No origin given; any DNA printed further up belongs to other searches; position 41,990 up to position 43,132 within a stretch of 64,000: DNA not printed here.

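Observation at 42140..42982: Ultra-small stand-alone [FeFe]-hydrogenase H-domain-like protein with an altered L1 motif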

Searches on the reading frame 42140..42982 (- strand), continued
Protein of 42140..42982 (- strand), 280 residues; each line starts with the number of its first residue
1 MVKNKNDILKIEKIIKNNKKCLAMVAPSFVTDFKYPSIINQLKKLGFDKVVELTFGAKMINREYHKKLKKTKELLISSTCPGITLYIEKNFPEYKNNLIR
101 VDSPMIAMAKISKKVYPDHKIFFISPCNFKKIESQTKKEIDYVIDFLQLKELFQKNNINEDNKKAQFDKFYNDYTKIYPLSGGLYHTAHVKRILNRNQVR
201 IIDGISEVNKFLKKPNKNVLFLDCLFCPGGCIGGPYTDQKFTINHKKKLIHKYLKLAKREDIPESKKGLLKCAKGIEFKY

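Call 48: search_protein_families(library=pfam, proteins=[P0148, P0149, P0150, P0152, P0153, P0155, P0160, P0164, P0186, P0138], max_evalue=0.001)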
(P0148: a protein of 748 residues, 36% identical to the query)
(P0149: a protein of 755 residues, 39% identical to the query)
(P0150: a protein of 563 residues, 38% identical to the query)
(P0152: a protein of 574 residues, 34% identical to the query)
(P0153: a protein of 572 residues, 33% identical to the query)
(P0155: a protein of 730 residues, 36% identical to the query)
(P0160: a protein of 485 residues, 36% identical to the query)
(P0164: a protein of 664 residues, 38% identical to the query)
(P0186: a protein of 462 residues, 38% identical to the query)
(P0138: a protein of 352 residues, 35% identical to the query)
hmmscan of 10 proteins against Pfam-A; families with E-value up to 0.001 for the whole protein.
P0148 (748 aa): 11 families
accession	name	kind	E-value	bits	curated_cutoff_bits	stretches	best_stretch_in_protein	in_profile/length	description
PF00158.32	Sigma54_activat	-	7.7e-67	224.6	20.2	1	433-599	1-166/168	Sigma-54 interaction domain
PF02906.19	Fe_hyd_lg_C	-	6.2e-52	177.1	22.1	1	73-299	2-245/245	Iron only hydrogenase large subunit, C-terminal domain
PF25601.1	AAA_lid_14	-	5.9e-24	84.1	27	1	609-689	3-83/87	AAA+ ATPase lid domain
PF14532.12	Sigma54_activ_2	-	1.6e-19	71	25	1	434-605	1-138/138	Sigma-54 interaction domain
PF02954.25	HTH_8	-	1.6e-15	57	22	1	701-741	2-42/42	Bacterial regulatory protein, Fis family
PF04060.18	FeS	-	2.8e-10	40.2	23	1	373-402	4-33/33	Putative Fe-S cluster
PF07724.20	AAA_2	-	2.7e-08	34.5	27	1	455-583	4-132/166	AAA domain (Cdc48 subfamily)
PF07728.20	AAA_5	-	7.5e-06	26.4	22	1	457-576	2-123/139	AAA domain (dynein-related subfamily)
PF00004.35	AAA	-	1.8e-05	25.6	21.2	1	457-576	1-110/131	ATPase family associated with various cellular activities (AAA)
PF13237.11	Fer4_10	-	5.7e-05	23.4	25.5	1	6-49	5-52/53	4Fe-4S dicluster domain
PF12838.12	Fer4_7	-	0.00012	22.9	27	1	9-50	1-49/52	4Fe-4S dicluster domain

P0149 (755 aa): 15 families
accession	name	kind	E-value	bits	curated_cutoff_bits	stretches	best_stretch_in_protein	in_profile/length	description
PF00158.32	Sigma54_activat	-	2.6e-72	242.4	20.2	1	437-602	2-167/168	Sigma-54 interaction domain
PF02906.19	Fe_hyd_lg_C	-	5e-47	161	22.1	1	71-300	2-245/245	Iron only hydrogenase large subunit, C-terminal domain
PF25601.1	AAA_lid_14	-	1.9e-23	82.5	27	1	608-688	1-81/87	AAA+ ATPase lid domain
PF14532.12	Sigma54_activ_2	-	2.3e-22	80.2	25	1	437-607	1-138/138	Sigma-54 interaction domain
PF04060.18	FeS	-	2.3e-09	37.3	23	1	373-403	3-33/33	Putative Fe-S cluster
PF07728.20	AAA_5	-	6.3e-08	33.2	22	1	460-579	2-124/139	AAA domain (dynein-related subfamily)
PF07724.20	AAA_2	-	1e-07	32.6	27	1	459-588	5-135/166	AAA domain (Cdc48 subfamily)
PF13237.11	Fer4_10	-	2.3e-07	31.1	25.5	1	6-49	5-52/53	4Fe-4S dicluster domain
PF02954.25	HTH_8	-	9.3e-07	28.9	22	1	708-744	5-41/42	Bacterial regulatory protein, Fis family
PF00004.35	AAA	-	6.4e-06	27.1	21.2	1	460-583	1-114/131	ATPase family associated with various cellular activities (AAA)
PF12838.12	Fer4_7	-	1.5e-05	25.8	27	1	10-53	2-52/52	4Fe-4S dicluster domain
PF13187.11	Fer4_9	-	2.8e-05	24.5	27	1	10-52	2-50/52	4Fe-4S dicluster domain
PF14697.11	Fer4_21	-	0.00013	22.5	35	1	7-50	5-52/59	4Fe-4S dicluster domain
PF00037.32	Fer4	-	0.00014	22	21.1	0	33-53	2-22/24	4Fe-4S binding domain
PF25160.1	LdpA_Fe-S-bd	-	0.00032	20.8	27.6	1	15-52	8-41/49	LdpA Fe-S cluster-binding domain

P0150 (563 aa): 9 families
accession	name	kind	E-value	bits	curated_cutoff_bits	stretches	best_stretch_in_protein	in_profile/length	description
PF02906.19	Fe_hyd_lg_C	-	3.9e-47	161.4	22.1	1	73-296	2-245/245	Iron only hydrogenase large subunit, C-terminal domain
PF13237.11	Fer4_10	-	3.6e-07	30.4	25.5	1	5-50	3-52/53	4Fe-4S dicluster domain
PF04060.18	FeS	-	9.9e-06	25.6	23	1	372-401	4-33/33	Putative Fe-S cluster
PF00037.32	Fer4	-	5.9e-05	23.1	21.1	1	5-26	2-23/24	4Fe-4S binding domain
PF14697.11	Fer4_21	-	6.2e-05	23.5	35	0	34-58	2-27/59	4Fe-4S dicluster domain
PF12838.12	Fer4_7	-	8.6e-05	23.4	27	1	10-50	1-48/52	4Fe-4S dicluster domain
PF13187.11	Fer4_9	-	0.00015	22.1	27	1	10-51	1-48/52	4Fe-4S dicluster domain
PF12837.12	Fer4_6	-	0.00015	22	25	1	3-23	1-21/24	4Fe-4S binding domain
PF12797.12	Fer4_2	-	0.00031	21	24.5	0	5-23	4-22/22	4Fe-4S binding domain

P0152 (574 aa): 12 families
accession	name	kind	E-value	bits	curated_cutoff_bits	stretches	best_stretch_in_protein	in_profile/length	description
PF02906.19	Fe_hyd_lg_C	-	8.8e-55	186.4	22.1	1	73-297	2-245/245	Iron only hydrogenase large subunit, C-terminal domain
PF04060.18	FeS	-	2.2e-10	40.5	23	1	369-398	3-32/33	Putative Fe-S cluster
PF00037.32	Fer4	-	5.9e-09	35.8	21.1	1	34-55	2-23/24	4Fe-4S binding domain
PF00989.32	PAS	-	1.9e-07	31.5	22.6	1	412-472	6-63/113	PAS fold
PF12838.12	Fer4_7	-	6.6e-07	30.1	27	1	10-54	1-52/52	4Fe-4S dicluster domain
PF14697.11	Fer4_21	-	7.8e-07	29.6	35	1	7-52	4-53/59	4Fe-4S dicluster domain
PF13237.11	Fer4_10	-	1.8e-06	28.2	25.5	1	5-51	3-53/53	4Fe-4S dicluster domain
PF12837.12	Fer4_6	-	2.1e-06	27.8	25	1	34-54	3-23/24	4Fe-4S binding domain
PF13187.11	Fer4_9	-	2.3e-05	24.8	27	1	10-54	1-51/52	4Fe-4S dicluster domain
PF25160.1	LdpA_Fe-S-bd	-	0.00018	21.7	27.6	1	13-60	4-48/49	LdpA Fe-S cluster-binding domain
PF12797.12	Fer4_2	-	0.00083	19.6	24.5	1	36-51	6-21/22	4Fe-4S binding domain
PF13426.13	PAS_9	-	0.00088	20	27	0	418-506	2-102/103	PAS domain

P0153 (572 aa): 12 families
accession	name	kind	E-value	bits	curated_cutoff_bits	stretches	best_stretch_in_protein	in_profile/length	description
PF02906.19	Fe_hyd_lg_C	-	3.7e-58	197.5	22.1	1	73-298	2-245/245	Iron only hydrogenase large subunit, C-terminal domain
PF04060.18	FeS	-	1.2e-10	41.4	23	1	372-401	4-33/33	Putative Fe-S cluster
PF00037.32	Fer4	-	4.7e-07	29.8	21.1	1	34-54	2-22/24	4Fe-4S binding domain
PF13426.13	PAS_9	-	8.9e-07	29.6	27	1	419-508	1-102/103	PAS domain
PF13237.11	Fer4_10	-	4.5e-06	26.9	25.5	1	8-51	6-53/53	4Fe-4S dicluster domain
PF12838.12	Fer4_7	-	9.5e-06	26.4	27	1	10-54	1-52/52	4Fe-4S dicluster domain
PF08448.16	PAS_4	-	3.6e-05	24.4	23.1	1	418-509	4-107/110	PAS fold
PF12837.12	Fer4_6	-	5.2e-05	23.4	25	0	7-26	5-24/24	4Fe-4S binding domain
PF13188.13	PAS_8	-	7.1e-05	23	21.8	1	415-460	7-53/65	PAS domain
PF25160.1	LdpA_Fe-S-bd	-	7.1e-05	22.9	27.6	1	13-53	4-41/49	LdpA Fe-S cluster-binding domain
PF13187.11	Fer4_9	-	8e-05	23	27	1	11-54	2-51/52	4Fe-4S dicluster domain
PF00989.32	PAS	-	0.00016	22.1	22.6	1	418-469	10-64/113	PAS fold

P0155 (730 aa): 14 families
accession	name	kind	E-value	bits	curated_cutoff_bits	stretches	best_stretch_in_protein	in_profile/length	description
PF00158.32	Sigma54_activat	-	8.9e-69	230.9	20.2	1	423-590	1-167/168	Sigma-54 interaction domain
PF02906.19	Fe_hyd_lg_C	-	1.8e-36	126.5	22.1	1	74-295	4-245/245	Iron only hydrogenase large subunit, C-terminal domain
PF25601.1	AAA_lid_14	-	4e-27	94.3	27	1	596-672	1-77/87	AAA+ ATPase lid domain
PF14532.12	Sigma54_activ_2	-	9.7e-19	68.4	25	1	424-595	1-138/138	Sigma-54 interaction domain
PF02954.25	HTH_8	-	5.1e-13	49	22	1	688-727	3-42/42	Bacterial regulatory protein, Fis family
PF04060.18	FeS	-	1.2e-10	41.4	23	1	364-393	4-33/33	Putative Fe-S cluster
PF13237.11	Fer4_10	-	6.4e-06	26.4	25.5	1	7-50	5-52/53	4Fe-4S dicluster domain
PF00037.32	Fer4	-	1e-05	25.5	21.1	2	34-54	2-22/24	4Fe-4S binding domain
PF07728.20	AAA_5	-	3.3e-05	24.4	22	1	447-566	2-123/139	AAA domain (dynein-related subfamily)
PF12838.12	Fer4_7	-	4.3e-05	24.3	27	1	10-54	1-52/52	4Fe-4S dicluster domain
PF14697.11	Fer4_21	-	7.3e-05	23.3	35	0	35-61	3-29/59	4Fe-4S dicluster domain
PF13187.11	Fer4_9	-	9.4e-05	22.8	27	1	10-53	1-50/52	4Fe-4S dicluster domain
PF25160.1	LdpA_Fe-S-bd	-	0.00015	21.9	27.6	1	16-53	8-41/49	LdpA Fe-S cluster-binding domain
PF12837.12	Fer4_6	-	0.00029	21.1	25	0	4-26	2-24/24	4Fe-4S binding domain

P0160 (485 aa): 2 families
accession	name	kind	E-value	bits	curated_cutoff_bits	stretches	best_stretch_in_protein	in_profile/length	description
PF02906.19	Fe_hyd_lg_C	-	1.1e-46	160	22.1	1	18-240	2-245/245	Iron only hydrogenase large subunit, C-terminal domain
PF04060.18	FeS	-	7.9e-06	25.9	23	1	313-342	4-33/33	Putative Fe-S cluster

P0164 (664 aa): 10 families
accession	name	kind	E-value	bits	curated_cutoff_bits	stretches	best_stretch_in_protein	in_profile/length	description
PF02906.19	Fe_hyd_lg_C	-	2.9e-45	155.3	22.1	1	75-312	1-245/245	Iron only hydrogenase large subunit, C-terminal domain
PF00015.26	MCPsignal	-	1.9e-28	99.9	34.6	1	513-660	21-168/172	Methyl-accepting chemotaxis protein (MCP) signalling domain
PF04060.18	FeS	-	9.7e-09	35.3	23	1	401-429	4-32/33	Putative Fe-S cluster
PF13237.11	Fer4_10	-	2.8e-07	30.8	25.5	1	5-54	2-53/53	4Fe-4S dicluster domain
PF13187.11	Fer4_9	-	1.4e-06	28.6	27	1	11-57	1-51/52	4Fe-4S dicluster domain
PF06103.16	DUF948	-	1.7e-06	28.6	37.2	0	478-542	21-85/89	Bacterial protein of unknown function (DUF948)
PF00037.32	Fer4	-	5.2e-06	26.5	21.1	1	41-58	6-23/24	4Fe-4S binding domain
PF12838.12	Fer4_7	-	1.7e-05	25.6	27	1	11-57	1-52/52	4Fe-4S dicluster domain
PF12797.12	Fer4_2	-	9e-05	22.6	24.5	0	40-55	7-22/22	4Fe-4S binding domain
PF12837.12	Fer4_6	-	0.00023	21.4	25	0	41-57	7-23/24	4Fe-4S binding domain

P0186 (462 aa): 9 families
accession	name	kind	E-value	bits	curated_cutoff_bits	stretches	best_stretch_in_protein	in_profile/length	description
PF02906.19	Fe_hyd_lg_C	-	5.5e-57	193.7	22.1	1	212-446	2-245/245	Iron only hydrogenase large subunit, C-terminal domain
PF25160.1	LdpA_Fe-S-bd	-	1.2e-15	57.5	27.6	2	107-149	6-44/49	LdpA Fe-S cluster-binding domain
PF00037.32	Fer4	-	1.5e-11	44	21.1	2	173-195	2-24/24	4Fe-4S binding domain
PF12838.12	Fer4_7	-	3e-10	40.8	27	2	155-193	8-52/52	4Fe-4S dicluster domain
PF12837.12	Fer4_6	-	9.4e-10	38.4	25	2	174-194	4-24/24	4Fe-4S binding domain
PF13237.11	Fer4_10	-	2e-09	37.7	25.5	2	99-144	6-53/53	4Fe-4S dicluster domain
PF13187.11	Fer4_9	-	2e-07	31.4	27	1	101-147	1-51/52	4Fe-4S dicluster domain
PF12797.12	Fer4_2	-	1.9e-06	27.9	24.5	1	125-145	2-22/22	4Fe-4S binding domain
PF13484.11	Fer4_16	-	3.6e-06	28.1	30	1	178-202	1-25/66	4Fe-4S double cluster binding domain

P0138 (352 aa): 14 families
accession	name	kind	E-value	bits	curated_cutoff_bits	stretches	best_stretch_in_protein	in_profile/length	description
PF02906.19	Fe_hyd_lg_C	-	3.2e-30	106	22.1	1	77-301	2-245/245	Iron only hydrogenase large subunit, C-terminal domain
PF00037.32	Fer4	-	4.2e-15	55.3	21.1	2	38-60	2-24/24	4Fe-4S binding domain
PF12837.12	Fer4_6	-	8.1e-14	51.2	25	2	37-59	2-24/24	4Fe-4S binding domain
PF12838.12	Fer4_7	-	3.3e-12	47.1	27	1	14-58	1-52/52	4Fe-4S dicluster domain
PF13484.11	Fer4_16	-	9.2e-12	46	30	2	43-69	1-27/66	4Fe-4S double cluster binding domain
PF13237.11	Fer4_10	-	2.3e-11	43.9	25.5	2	9-55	3-53/53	4Fe-4S dicluster domain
PF14697.11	Fer4_21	-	2.4e-10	40.8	35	2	7-32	33-59/59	4Fe-4S dicluster domain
PF12797.12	Fer4_2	-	2.9e-10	39.9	24.5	2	37-56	3-22/22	4Fe-4S binding domain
PF13187.11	Fer4_9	-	5.5e-09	36.4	27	1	15-59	2-52/52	4Fe-4S dicluster domain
PF25160.1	LdpA_Fe-S-bd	-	2.8e-06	27.4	27.6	1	19-60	7-44/49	LdpA Fe-S cluster-binding domain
PF17179.9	Fer4_22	-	6.7e-06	27.3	27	0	43-64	1-22/95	4Fe-4S dicluster domain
PF12800.12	Fer4_4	-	0.0001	22.7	24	0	14-28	3-17/17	4Fe-4S binding domain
PF13183.11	Fer4_8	-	0.00033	21.6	27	0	42-59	3-20/68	4Fe-4S dicluster domain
PF13534.11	Fer4_17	-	0.00069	20.6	22.2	0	15-38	2-25/61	4Fe-4S dicluster domain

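Call 52: list_cluster_members(proteins=[P0122, P0124, P0125, P0126, P0128, P0130, P0131, P0134, P0135, P0139])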
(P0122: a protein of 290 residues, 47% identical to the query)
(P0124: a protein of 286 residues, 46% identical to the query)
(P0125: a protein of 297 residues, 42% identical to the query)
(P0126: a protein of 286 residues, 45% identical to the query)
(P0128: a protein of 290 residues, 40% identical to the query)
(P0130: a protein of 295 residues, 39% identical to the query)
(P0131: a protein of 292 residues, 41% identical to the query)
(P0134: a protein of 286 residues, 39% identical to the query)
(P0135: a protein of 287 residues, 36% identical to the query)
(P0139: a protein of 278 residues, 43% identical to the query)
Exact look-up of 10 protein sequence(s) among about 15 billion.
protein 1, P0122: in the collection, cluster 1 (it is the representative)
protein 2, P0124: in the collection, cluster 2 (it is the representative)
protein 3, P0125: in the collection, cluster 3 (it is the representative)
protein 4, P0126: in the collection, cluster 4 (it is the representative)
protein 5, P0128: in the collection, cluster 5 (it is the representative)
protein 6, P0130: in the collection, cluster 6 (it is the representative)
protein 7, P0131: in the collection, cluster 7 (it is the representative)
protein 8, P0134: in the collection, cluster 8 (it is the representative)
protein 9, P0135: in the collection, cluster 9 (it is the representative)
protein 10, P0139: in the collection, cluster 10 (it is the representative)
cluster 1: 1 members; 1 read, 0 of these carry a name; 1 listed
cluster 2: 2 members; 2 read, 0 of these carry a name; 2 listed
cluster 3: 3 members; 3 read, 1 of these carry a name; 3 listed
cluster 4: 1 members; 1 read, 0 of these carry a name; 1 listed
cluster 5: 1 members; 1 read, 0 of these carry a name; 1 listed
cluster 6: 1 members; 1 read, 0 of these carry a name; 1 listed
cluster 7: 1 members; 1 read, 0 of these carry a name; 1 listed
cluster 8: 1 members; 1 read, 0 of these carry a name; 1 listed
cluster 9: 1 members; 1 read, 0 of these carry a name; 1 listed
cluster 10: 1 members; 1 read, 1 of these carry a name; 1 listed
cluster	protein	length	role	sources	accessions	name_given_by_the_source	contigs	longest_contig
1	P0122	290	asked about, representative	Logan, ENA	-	-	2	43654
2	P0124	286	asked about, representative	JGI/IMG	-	-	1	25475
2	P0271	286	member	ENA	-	-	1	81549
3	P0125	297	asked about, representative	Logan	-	-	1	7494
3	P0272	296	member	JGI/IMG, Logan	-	iron only hydrogenase large subunit-like protein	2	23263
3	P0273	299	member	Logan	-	-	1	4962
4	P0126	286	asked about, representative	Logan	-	-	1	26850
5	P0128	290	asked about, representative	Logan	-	-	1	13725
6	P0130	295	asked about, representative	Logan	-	-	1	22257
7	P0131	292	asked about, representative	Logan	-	-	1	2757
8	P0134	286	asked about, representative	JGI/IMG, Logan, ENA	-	-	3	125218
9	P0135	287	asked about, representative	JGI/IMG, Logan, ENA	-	-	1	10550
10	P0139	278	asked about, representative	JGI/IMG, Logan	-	iron only hydrogenase large subunit-like protein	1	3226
